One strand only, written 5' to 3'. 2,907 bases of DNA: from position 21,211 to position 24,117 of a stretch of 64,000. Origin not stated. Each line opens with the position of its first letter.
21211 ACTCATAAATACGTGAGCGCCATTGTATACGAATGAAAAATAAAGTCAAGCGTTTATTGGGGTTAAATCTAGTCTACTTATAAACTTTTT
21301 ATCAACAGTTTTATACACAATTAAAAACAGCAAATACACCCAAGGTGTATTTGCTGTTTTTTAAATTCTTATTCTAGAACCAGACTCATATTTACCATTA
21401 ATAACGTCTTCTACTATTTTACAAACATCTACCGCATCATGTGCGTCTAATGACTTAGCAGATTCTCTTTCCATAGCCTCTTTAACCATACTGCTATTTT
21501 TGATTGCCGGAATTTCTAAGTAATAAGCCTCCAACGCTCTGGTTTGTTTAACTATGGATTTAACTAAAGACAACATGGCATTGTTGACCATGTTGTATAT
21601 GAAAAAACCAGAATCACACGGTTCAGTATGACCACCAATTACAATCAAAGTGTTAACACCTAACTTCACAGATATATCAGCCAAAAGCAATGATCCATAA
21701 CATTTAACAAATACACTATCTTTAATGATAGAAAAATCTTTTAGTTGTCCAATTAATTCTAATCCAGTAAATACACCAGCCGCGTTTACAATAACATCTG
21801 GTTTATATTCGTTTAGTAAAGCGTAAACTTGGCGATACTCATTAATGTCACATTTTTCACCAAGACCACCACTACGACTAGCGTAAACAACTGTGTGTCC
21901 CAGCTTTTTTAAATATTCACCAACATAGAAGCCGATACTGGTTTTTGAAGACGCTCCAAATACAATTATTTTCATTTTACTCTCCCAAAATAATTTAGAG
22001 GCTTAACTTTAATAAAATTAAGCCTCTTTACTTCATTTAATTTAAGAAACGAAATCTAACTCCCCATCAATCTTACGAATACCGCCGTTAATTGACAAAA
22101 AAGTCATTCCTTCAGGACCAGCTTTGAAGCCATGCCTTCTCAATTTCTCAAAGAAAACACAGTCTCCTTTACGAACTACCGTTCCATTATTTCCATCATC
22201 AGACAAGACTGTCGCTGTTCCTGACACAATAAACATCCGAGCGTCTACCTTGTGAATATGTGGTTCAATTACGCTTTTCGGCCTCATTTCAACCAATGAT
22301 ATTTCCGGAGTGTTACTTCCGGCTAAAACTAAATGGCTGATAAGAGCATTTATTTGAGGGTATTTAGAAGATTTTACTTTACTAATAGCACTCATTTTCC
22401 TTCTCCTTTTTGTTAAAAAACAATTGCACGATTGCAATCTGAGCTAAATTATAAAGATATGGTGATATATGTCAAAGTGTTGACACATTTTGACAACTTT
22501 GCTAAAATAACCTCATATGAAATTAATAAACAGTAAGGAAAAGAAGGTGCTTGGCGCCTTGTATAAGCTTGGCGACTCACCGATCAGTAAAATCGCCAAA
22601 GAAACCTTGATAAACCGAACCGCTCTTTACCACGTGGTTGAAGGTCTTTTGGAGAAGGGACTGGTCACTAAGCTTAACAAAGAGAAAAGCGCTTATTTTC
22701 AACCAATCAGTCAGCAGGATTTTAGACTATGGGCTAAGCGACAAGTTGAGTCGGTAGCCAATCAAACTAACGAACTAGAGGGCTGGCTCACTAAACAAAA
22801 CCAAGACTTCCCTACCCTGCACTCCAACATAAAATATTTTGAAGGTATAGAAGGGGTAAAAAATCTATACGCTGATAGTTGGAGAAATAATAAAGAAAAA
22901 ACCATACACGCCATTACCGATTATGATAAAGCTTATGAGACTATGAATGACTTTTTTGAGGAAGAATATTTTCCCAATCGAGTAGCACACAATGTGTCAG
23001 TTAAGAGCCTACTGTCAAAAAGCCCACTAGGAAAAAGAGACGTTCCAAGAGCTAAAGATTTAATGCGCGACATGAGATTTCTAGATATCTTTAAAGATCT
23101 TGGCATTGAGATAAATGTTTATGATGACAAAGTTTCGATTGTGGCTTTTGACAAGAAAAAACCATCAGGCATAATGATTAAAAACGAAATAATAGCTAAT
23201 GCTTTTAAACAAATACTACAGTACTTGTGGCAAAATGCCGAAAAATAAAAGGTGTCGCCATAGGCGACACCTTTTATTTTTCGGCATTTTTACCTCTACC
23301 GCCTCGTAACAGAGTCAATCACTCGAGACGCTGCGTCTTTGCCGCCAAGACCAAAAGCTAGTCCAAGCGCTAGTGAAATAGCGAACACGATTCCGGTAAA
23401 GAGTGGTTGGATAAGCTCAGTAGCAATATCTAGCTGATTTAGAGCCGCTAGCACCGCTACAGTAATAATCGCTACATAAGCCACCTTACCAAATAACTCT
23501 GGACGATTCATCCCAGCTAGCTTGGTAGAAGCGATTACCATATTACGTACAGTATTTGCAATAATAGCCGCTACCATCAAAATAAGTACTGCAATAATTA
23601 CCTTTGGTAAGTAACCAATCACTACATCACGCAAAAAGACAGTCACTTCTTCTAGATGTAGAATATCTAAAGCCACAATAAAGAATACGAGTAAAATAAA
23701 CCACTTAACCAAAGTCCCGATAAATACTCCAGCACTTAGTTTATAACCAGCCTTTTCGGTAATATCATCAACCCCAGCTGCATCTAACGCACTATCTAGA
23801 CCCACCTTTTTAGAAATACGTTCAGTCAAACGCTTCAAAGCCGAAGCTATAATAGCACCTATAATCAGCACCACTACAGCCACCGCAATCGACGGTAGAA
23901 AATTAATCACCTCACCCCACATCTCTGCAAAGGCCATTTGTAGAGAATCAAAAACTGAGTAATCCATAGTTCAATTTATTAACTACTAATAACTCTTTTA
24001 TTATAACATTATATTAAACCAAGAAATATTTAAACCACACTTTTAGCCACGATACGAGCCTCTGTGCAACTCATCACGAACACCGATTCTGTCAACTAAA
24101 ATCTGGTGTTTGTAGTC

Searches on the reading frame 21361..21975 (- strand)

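Call 22: search_protein_families(library=pfam, proteins=[window:21361-21975:-], max_evalue=0.001)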
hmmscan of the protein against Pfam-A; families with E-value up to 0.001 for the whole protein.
window:21361-21975:- (204 aa): 1 family
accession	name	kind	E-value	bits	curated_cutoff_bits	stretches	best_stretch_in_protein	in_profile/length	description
PF04321.23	RmlD_sub_bind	-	0.00061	19.4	27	0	1-66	1-59/287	RmlD substrate binding domain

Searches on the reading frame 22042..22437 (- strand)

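Call 22: search_protein_families(library=pfam, proteins=[window:22042-22437:-], max_evalue=0.001)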
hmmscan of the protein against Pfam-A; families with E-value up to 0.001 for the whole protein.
window:22042-22437:- (131 aa): 2 families
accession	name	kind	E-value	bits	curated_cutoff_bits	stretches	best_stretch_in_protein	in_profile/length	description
PF07883.17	Cupin_2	-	1.9e-08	34.3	27.2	1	48-116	2-69/70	Cupin domain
PF12973.13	Cupin_7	-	0.00021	21.5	27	1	34-89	21-78/105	ChrR Cupin-like domain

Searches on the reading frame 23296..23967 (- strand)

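Call 22: search_protein_families(library=pfam, proteins=[window:23296-23967:-], max_evalue=0.001)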
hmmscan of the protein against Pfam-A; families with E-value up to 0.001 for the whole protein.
window:23296-23967:- (223 aa): 1 family
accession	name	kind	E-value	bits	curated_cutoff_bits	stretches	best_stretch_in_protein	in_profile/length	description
PF05552.17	MS_channel_1st_1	-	1.6e-16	60.3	22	2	13-59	3-49/50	Mechanosensitive ion channel, conserved TM helix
